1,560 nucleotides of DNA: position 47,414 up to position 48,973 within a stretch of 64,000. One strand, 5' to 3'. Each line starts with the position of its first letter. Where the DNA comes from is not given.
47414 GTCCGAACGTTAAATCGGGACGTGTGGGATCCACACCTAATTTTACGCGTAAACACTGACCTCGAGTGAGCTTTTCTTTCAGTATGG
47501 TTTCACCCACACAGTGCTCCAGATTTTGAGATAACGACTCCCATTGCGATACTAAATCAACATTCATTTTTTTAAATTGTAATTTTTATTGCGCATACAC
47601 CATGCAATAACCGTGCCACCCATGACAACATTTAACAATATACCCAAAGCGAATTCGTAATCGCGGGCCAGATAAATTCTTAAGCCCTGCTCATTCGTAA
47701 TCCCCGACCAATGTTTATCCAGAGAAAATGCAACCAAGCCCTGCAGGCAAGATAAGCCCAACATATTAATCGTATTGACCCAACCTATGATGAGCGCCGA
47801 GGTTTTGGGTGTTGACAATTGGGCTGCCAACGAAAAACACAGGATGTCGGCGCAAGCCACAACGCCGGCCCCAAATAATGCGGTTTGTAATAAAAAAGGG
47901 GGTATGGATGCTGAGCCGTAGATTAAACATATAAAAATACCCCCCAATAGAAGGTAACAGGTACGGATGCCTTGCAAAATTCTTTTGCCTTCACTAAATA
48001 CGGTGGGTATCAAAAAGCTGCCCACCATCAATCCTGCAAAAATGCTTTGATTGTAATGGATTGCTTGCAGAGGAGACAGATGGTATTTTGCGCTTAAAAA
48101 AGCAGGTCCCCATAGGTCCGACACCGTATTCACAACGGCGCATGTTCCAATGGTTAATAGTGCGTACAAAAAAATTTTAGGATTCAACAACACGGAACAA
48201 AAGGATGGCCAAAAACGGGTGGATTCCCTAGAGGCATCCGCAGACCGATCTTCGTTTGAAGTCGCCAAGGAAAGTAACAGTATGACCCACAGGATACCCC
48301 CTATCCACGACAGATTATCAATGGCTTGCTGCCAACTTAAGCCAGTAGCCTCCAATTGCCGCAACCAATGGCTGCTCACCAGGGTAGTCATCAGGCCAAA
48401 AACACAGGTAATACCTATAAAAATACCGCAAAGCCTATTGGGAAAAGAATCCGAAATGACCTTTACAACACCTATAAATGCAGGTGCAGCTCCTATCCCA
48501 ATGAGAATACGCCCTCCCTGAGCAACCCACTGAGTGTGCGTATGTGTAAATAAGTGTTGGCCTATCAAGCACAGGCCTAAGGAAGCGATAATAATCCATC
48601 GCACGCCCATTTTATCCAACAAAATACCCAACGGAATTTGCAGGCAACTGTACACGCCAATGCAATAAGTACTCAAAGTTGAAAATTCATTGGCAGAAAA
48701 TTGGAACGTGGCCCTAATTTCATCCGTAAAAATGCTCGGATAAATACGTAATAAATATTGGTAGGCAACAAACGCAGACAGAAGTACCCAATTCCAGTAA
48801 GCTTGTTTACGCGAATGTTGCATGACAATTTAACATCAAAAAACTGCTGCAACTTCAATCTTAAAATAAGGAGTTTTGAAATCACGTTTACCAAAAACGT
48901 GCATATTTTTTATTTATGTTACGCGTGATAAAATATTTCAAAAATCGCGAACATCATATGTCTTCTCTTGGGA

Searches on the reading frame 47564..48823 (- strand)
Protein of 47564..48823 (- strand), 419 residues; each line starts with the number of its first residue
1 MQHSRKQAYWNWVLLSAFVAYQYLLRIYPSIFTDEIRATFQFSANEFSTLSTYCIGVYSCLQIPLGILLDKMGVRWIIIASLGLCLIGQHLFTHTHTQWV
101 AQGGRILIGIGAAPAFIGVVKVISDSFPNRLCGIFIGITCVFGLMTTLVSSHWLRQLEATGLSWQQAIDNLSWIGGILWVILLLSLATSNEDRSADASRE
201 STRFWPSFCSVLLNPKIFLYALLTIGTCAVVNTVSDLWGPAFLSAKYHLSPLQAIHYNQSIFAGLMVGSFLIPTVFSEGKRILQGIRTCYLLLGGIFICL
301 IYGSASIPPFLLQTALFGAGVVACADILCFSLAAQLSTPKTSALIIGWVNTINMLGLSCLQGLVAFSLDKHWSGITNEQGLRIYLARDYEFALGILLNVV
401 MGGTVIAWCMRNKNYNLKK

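Call 38: search_protein_families(library=pfam, proteins=[window:47564-48823:-], max_evalue=0.00001)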
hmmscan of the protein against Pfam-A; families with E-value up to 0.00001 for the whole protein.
window:47564-48823:- (419 aa): 1 family
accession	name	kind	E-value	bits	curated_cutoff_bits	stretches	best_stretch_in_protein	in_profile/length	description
PF07690.21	MFS_1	-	2.5e-19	69.9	33.4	1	23-356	10-342/347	Major Facilitator Superfamily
